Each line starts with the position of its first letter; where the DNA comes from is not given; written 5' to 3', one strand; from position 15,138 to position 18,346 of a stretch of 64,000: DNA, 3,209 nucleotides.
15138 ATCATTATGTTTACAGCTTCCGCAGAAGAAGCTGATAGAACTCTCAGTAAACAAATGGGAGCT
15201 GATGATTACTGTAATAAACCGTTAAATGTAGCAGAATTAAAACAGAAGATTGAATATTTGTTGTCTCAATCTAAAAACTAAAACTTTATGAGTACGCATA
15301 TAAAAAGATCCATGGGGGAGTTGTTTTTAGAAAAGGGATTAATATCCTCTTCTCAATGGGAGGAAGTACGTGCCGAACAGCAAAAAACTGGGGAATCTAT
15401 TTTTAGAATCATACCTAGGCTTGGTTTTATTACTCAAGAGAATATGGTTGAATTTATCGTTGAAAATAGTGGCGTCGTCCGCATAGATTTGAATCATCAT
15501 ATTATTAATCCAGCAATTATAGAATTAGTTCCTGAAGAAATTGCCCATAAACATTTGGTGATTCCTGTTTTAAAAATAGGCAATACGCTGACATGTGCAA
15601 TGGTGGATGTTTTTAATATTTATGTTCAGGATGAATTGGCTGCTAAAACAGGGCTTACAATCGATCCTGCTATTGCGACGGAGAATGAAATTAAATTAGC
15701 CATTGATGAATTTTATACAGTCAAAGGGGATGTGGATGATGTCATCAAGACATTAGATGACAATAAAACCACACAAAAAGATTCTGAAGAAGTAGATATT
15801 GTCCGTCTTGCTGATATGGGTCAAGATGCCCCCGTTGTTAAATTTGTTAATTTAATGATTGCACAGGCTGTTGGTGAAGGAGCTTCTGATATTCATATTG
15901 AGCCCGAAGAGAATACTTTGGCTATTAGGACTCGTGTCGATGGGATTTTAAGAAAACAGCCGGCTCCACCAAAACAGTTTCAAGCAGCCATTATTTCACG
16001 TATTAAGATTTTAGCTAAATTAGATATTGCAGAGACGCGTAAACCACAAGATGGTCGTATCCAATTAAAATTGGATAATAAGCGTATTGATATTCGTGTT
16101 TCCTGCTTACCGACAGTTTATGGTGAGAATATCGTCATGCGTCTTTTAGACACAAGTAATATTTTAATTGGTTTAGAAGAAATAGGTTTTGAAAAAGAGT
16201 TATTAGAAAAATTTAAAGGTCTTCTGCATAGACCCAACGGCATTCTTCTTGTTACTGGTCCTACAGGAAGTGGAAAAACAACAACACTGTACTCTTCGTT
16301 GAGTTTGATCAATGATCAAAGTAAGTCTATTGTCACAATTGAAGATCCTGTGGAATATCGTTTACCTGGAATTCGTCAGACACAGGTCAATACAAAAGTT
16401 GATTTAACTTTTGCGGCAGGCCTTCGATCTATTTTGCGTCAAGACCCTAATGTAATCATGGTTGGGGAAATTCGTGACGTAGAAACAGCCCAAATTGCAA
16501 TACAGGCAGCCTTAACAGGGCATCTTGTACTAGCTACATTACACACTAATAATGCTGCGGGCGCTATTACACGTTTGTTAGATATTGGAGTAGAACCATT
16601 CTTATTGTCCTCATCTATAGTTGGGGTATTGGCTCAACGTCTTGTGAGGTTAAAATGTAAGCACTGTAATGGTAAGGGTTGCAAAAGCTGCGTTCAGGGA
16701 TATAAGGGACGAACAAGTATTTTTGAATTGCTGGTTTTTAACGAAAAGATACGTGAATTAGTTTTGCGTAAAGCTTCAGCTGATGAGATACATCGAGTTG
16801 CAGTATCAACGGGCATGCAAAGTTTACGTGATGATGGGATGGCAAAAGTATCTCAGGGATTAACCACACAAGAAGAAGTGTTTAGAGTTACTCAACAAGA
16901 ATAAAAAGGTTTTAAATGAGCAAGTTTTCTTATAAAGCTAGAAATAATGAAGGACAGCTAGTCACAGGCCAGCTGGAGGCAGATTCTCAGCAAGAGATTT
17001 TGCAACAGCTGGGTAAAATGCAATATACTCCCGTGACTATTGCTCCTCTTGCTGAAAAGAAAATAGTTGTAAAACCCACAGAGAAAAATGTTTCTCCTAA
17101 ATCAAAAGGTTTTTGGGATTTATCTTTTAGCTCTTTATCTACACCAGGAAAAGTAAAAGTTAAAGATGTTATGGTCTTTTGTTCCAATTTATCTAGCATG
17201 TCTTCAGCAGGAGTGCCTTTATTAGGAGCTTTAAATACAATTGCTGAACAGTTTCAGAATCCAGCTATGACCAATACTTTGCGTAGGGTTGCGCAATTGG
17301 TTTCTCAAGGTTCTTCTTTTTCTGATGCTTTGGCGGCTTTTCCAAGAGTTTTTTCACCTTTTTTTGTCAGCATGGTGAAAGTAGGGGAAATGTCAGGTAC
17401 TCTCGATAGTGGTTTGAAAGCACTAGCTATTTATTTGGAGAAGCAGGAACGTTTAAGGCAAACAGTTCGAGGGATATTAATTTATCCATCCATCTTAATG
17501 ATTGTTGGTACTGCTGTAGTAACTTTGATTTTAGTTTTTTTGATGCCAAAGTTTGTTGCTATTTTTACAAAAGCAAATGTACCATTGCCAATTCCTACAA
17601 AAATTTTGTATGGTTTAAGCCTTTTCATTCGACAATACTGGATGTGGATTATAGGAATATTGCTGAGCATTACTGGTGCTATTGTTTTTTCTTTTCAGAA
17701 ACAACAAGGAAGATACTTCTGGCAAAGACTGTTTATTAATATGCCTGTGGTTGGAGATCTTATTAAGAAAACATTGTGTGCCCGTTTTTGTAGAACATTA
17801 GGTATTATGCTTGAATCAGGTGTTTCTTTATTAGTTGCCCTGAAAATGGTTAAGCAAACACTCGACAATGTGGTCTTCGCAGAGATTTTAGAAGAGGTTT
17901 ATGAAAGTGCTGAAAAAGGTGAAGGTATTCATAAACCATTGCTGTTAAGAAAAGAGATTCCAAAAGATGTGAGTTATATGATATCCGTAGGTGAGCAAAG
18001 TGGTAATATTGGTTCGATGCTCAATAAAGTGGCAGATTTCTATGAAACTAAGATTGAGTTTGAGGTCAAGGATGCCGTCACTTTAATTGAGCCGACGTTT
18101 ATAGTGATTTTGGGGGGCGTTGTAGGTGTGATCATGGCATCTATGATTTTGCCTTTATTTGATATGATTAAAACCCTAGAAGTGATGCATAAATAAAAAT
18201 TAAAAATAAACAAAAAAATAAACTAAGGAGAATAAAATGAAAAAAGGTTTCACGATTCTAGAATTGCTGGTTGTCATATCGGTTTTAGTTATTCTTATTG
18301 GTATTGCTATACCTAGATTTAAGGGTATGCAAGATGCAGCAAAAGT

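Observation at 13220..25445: Compact, complete type IV pilus-like locus with a triplicated major pilin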

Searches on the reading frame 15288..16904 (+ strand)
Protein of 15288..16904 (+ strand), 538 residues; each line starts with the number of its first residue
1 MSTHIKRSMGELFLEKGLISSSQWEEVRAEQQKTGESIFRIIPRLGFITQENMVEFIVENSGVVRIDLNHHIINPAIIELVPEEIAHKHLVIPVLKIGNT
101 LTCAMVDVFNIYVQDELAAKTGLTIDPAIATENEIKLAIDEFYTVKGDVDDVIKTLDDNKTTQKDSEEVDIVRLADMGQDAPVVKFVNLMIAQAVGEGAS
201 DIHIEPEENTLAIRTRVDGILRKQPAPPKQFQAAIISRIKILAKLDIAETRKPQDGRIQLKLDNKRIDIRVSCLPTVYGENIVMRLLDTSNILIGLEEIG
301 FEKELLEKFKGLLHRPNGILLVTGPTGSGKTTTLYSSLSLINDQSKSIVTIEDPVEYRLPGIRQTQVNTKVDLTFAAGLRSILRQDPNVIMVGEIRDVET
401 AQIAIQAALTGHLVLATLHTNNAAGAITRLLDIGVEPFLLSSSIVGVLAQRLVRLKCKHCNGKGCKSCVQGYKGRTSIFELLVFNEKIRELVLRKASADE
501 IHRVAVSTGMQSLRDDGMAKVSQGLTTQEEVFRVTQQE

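Call 4: search_protein_families(library=pfam, proteins=[window:15288-16904:+], max_evalue=0.01)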
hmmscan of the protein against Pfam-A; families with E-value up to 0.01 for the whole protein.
window:15288-16904:+ (538 aa): 8 families
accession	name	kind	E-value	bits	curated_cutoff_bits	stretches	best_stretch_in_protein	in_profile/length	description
PF00437.27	T2SSE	-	4.1e-136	453.9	24.9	1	179-533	4-370/370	Type II/IV secretion system protein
PF05157.20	MshEN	-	2.4e-16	59.9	23.1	1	62-143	2-84/90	MshEN domain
PF25199.1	nSTAND_NTPase5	-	0.00026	21.3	34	1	303-357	26-82/145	Novel STAND NTPase 5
PF13401.12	AAA_22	-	0.00061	20.6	27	1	316-356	4-44/130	AAA domain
PF13191.12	AAA_16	-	0.0012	19.8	32.6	1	313-369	16-64/167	AAA ATPase domain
PF01637.24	ATPase_2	-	0.0024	18.1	33.2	1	306-375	8-78/225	ATPase domain predominantly from Archaea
PF13173.12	AAA_14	-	0.0075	16.7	27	0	317-408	2-84/129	AAA domain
PF03215.21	Rad17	-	0.0086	16.5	23.8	0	312-367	40-92/186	Rad17 P-loop domain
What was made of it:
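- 15288..16904 (+): Extension ATPase of the PilB type (538 aa). It has an N-terminal MshEN-type domain, a Walker ATPase core and a compact CxxC-x4-CxxC zinc motif (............). Pfam T2SSE 454 bits plus MshEN (call 4).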

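Call 9: search_protein_families(library=ncbifam, proteins=[window:15288-16904:+], max_evalue=0.01)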
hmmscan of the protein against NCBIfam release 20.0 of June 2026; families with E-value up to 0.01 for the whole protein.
window:15288-16904:+ (538 aa): 24 families
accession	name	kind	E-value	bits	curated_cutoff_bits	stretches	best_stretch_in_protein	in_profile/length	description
TIGR02538.1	type_IV_pilB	equivalog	2e-175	584.7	675.65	2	9-461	2-460/564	type IV-A pilus assembly ATPase PilB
TIGR02533.1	type_II_gspE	equivalog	1e-174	581.8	630.25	2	81-461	4-387/486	type II secretion system ATPase GspE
NF053534.1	T4PilAsmATPsTfpB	equivalog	3.7e-134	448.3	850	2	54-461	69-480/584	type IV pilus assembly ATPase TfpB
NF007755.0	PRK10436.1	equivalog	2.3e-129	432.1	617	2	139-461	67-363/465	type II secretion system protein GspE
NF041000.1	ATPase_ComGA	equivalog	5.6e-80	268.2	300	1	190-454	3-266/267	competence type IV pilus ATPase ComGA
TIGR01420.1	pilT_fam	subfamily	1.2e-57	195.7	319.1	1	190-534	5-337/343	PilT/PilU family type 4a pilus ATPase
TIGR02525.1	plasmid_TraJ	equivalog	3.6e-29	101.9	368.3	1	283-432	121-271/372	plasmid transfer ATPase TraJ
TIGR02524.1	dot_icm_DotB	equivalog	7.6e-24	84.6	463.3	1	317-533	134-351/358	Dot/Icm type IV secretion system ATPase DotB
NF058587.1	archaellum_moto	equivalog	3.3e-21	75.6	550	1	320-431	278-394/527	archaellum flagellar ATPase motor FlaI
TIGR02782.1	TrbB_P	equivalog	5.9e-14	52.1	304.55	1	320-431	139-253/303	P-type conjugative transfer ATPase TrbB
NF010469.0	PRK13894.1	subfamily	2.3e-13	50.2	508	1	320-430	152-264/320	conjugal transfer ATPase TrbB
NF053672.1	bindosome_BasE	exception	2.5e-13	49.6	1000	1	321-434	274-393/512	bindosome assembly system ATPase subunit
TIGR02788.1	VirB11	equivalog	7.4e-12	44.9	249.95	1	320-432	147-264/308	P-type DNA transfer ATPase VirB11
TIGR03819.1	heli_sec_ATPase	hypoth_equivalog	8.9e-12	44.8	373.15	1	317-434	178-301/340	TadA family conjugal transfer-associated ATPase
NF010407.0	PRK13833.1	subfamily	1.5e-10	41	499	1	320-434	147-263/323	conjugal transfer protein TrbB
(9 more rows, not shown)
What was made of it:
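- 15288..16904 (+): NCBIfam PilB 584.7 bits against GspE 581.8 bits, both under cutoff (call 9).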

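Call 12: find_related_loci(query=window:15288-16904:+, collection=genome_contigs, flank=10000)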
Query window:15288-16904:+ (538 aa) in genome_contigs; peptide patterns used: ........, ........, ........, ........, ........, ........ (x = any residue, [..] = any of these).
600 stretches matched a pattern (row limit reached: there are more); 593 encode a relative of the query (tblastn E <= 1e-3); the best 80 are kept; 80 distinct loci.
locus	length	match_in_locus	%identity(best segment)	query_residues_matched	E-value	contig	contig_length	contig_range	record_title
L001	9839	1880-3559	54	6-538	0e+0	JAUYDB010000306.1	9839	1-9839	MAG: Candidatus Omnitrophota bacterium isolate C20_maxbin.118 C20_k141_588666, whole genome shotgun sequence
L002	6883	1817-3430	54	1-537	0e+0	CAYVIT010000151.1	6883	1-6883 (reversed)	MAG TPA_asm: uncultured Pirellulales bacterium isolate binchicken_co196_99 genome assembly, contig: NODE_14783_length_68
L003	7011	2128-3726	55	6-537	0e+0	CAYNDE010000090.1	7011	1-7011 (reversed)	MAG TPA_asm: uncultured Pirellulales bacterium isolate binchicken_co34_157 genome assembly, contig: NODE_19279_length_70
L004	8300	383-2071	53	1-538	0e+0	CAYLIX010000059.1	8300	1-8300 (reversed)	MAG TPA_asm: uncultured Planctomycetia bacterium isolate SRP077602_co2_141 genome assembly, contig: NODE_12886_length_83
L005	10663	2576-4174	54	6-537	0e+0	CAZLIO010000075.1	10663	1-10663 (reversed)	MAG TPA_asm: uncultured Pirellulales bacterium isolate SRP214966_co6_189 genome assembly, contig: NODE_4177_length_10663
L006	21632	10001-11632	53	23-538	0e+0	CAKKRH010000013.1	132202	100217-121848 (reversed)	Omnitrophica bacterium GWA2_41_15 isolate Hainich-H52-bin157-1 genome assembly, contig: H52-bin157_1_Hain_H52_02um_R3_23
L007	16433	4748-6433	51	6-538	0e+0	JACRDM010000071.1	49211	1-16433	MAG: Elusimicrobia bacterium isolate NC_groundwater_1672_Pr3_B-0.1um_44_11 SR-2_scaffold_141_1636179, whole genome shotg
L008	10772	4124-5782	51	11-538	0e+0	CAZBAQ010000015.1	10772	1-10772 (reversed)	MAG TPA_asm: uncultured Planctomycetia bacterium isolate SRP178699_co2_132 genome assembly, contig: NODE_5959_length_107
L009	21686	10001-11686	52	6-538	0e+0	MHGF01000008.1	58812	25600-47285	MAG: Omnitrophica WOR_2 bacterium GWF2_43_52 gwf2_scaffold_1801, whole genome shotgun sequence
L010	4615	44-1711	50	6-538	0e+0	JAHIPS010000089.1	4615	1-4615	MAG: Candidatus Omnitrophota bacterium isolate KR13_S3.mb.80 KR13_S3.mb.80_k141_393274, whole genome shotgun sequence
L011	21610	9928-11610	50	2-538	0e+0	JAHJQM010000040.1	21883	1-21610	MAG: Candidatus Omnitrophota bacterium isolate OS_PC_MetaG.mb.108 OS_PC_MetaG.mb.108_k141_584962, whole genome shotgun s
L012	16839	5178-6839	52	13-538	0e+0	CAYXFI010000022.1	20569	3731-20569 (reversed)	MAG TPA_asm: uncultured Cytophagia bacterium isolate SRP338002_co1_109 genome assembly, contig: NODE_2419_length_20569_c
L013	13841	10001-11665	49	6-535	0e+0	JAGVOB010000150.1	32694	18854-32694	MAG: Candidatus Omnitrophota bacterium isolate DeMMO3_15 c_000000081952, whole genome shotgun sequence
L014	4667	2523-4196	50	5-536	0e+0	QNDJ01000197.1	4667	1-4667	MAG: candidate division KSB1 bacterium isolate B21_G16 B21_Guay16_scaffold_21145, whole genome shotgun sequence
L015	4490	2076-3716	51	7-535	0e+0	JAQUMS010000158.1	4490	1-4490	MAG: Candidatus Omnitrophota bacterium isolate STD1_16 NODE_80052_length_4490_cov_2.433417_Sandtown_D1, whole genome sho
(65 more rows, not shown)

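Call 22: find_encoding_contigs(protein=window:15288-16904:+, flank=10000, max_places=6)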
Protein window:15288-16904:+ (538 aa): 1 contig read that carries it; 1 place shown.
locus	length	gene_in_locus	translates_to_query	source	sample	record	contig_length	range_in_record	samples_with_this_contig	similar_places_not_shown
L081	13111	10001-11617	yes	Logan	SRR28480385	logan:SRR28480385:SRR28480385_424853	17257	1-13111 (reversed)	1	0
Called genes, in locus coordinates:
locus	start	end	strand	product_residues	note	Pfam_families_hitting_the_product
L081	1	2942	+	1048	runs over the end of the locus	PF00873:ACR_tran, PF03176:MMPL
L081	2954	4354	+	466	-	PF02321:OEP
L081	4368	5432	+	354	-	PF00724:Oxidored_FMN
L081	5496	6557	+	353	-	PF02683:DsbD_TM, PF13386:DsbD_2, PF00085:Thioredoxin, PF13899:Thioredoxin_7, PF13098:Thioredoxin_2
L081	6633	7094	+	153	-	PF01641:SelR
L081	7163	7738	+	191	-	PF01625:PMSR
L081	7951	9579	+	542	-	PF16344:FecR_C (weak), PF21305:type_II_gspD_N0 (weak), PF07660:STN, PF03958:Secretin_N (faint), PF00263:Secretin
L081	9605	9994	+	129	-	PF00072:Response_reg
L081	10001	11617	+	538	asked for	PF05157:MshEN, PF00437:T2SSE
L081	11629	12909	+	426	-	PF28597:T2SSF_N, PF00482:T2SSF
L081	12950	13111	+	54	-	?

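Call 33: list_cluster_members(proteins=[P0001, P0003, P0006, window:15288-16904:+, window:22674-24383:+, window:19663-20955:+, window:58642-59121:+])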
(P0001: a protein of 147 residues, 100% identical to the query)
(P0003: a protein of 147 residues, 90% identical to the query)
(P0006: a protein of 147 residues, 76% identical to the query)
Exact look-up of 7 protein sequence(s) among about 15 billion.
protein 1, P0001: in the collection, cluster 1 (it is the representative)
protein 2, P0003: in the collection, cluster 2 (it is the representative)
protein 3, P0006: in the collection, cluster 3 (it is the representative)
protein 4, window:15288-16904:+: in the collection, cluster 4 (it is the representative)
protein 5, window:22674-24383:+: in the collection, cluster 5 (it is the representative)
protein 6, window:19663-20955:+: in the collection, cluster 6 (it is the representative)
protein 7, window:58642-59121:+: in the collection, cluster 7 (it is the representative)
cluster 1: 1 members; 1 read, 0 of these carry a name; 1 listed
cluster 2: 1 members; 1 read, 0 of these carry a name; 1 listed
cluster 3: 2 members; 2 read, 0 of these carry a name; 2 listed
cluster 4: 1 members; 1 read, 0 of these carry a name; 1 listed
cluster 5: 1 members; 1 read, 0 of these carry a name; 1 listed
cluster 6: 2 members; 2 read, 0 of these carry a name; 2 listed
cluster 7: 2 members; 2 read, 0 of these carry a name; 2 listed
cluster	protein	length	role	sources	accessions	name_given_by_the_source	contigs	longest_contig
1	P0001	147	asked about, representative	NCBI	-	-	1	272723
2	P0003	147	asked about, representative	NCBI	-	-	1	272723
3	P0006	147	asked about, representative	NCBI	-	-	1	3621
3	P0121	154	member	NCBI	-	-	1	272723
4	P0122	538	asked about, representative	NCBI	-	-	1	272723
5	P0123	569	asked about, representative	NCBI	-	-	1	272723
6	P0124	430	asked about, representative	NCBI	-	-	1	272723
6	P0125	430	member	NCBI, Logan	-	-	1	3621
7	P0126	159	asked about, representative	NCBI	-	-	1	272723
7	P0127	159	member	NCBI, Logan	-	-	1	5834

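Call 41: search_solved_structures(query=window:15288-16904:+, max_evalue=1e-20)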
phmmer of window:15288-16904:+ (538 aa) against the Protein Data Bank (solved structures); distinct sequences matched with E-value up to 1e-20: 23.
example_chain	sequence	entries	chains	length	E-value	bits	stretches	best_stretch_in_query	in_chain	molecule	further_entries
3jc8_Ba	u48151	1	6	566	2.6e-145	488.1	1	8-461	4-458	Type IV-A pilus assembly ATPase PilB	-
5zfr_A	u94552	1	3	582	7.1e-141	473.5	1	8-461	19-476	Type IV pilus biogenesis ATPase PilB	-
6olj_C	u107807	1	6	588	1.3e-139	469.3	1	4-461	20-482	Type IV pilus biogenesis ATPase PilB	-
5tsg_B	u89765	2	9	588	2.1e-139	468.7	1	4-461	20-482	Type IV pilus biogenesis ATPase PilB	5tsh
6f8l_G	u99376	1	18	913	5.3e-132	444.2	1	7-461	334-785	Type IV pilus assembly protein PilF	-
4kss_A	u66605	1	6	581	9.6e-123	413.7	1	175-461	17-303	Type II secretion system protein E, hemolysin-coregulated protein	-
4ksr_A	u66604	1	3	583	9.7e-123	413.7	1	175-461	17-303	Type II secretion system protein E, Hemolysin-coregulated protein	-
1p9r_A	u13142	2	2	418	3.3e-122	411.9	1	174-461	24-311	General secretion pathway protein E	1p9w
4pht_A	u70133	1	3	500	2.8e-121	408.8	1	174-461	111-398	General secretory pathway protein E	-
5oiu_A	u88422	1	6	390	2.8e-108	366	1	182-461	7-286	Type IV pilus assembly protein PilF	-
5it5_F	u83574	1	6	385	4.7e-108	365.2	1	184-461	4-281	ATP binding motif-containing protein PilF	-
6ejf_A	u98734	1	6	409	5.3e-108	365.1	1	184-461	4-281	Type IV pilus assembly protein PilF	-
5fl3_A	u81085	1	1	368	5.6e-36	127.5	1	191-463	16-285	PILI RETRACTION PROTEIN PILT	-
2ewv_A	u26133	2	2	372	1.9e-34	122.4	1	305-533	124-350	twitching motility protein PilT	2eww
2gsz_A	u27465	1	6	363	1.9e-34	122.4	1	305-533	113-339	twitching motility protein PilT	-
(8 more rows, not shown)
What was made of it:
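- On Type IVa pilus (T4aP): The full-length best PDB match is PilB (call 41).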

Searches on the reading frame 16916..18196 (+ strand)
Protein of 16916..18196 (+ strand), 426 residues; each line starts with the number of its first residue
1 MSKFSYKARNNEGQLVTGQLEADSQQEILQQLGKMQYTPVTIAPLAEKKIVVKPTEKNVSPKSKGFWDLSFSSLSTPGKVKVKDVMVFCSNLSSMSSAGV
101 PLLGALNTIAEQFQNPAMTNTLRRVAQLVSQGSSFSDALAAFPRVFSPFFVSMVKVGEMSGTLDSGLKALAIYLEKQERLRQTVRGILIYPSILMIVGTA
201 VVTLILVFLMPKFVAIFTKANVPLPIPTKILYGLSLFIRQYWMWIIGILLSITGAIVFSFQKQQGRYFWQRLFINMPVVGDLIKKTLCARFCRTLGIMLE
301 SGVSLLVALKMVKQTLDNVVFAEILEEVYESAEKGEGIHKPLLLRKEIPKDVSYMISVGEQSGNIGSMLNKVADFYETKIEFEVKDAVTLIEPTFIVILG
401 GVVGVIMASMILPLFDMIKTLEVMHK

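Call 4: search_protein_families(library=pfam, proteins=[window:16916-18196:+], max_evalue=0.01)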
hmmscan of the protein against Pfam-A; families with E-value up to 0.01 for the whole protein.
window:16916-18196:+ (426 aa): 1 family
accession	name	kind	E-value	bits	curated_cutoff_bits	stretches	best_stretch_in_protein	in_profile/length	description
PF00482.28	T2SSF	-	3.9e-60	201.8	25.2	2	88-211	1-125/125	Type II secretion system (T2SS), protein F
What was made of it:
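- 16916..18196 (+): Inner-membrane platform protein (PilC/GspF family, 426 aa). Pfam T2SSF, two repeats, E = 4e-60 (call 4).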

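Call 9: search_protein_families(library=ncbifam, proteins=[window:16916-18196:+], max_evalue=0.01)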
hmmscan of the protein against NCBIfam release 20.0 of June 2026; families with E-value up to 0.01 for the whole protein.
window:16916-18196:+ (426 aa): 6 families
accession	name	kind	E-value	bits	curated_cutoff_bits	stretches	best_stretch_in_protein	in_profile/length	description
TIGR02120.1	GspF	equivalog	1.7e-102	343.7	424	1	4-418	1-398/401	type II secretion system inner membrane protein GspF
NF052606.1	T4PiliAsmPilCMyx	equivalog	7e-90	301.8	700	1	3-420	21-417/419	type IV pilus assembly protein PilC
NF052607.1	T4PiliAsmPilCThrm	equivalog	1.8e-86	290.8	700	1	1-421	1-404/406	type IV pilus assembly protein PilC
NF007861.0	PRK10573.1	equivalog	4.7e-71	239.9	401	1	80-421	56-398/401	protein transport protein HofC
NF047826.1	T3SSXpsF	equivalog_domain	4.6e-64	216.7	650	1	1-420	1-403/405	type II secretion system protein XpsF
NF041012.2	T4P_ComGB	equivalog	3.4e-43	148.3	240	1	87-419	5-332/332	competence type IV pilus assembly protein ComGB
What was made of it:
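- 16916..18196 (+): NCBIfam GspF 343.7 bits against PilC 302 and 291 bits, all under cutoffs (call 9).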
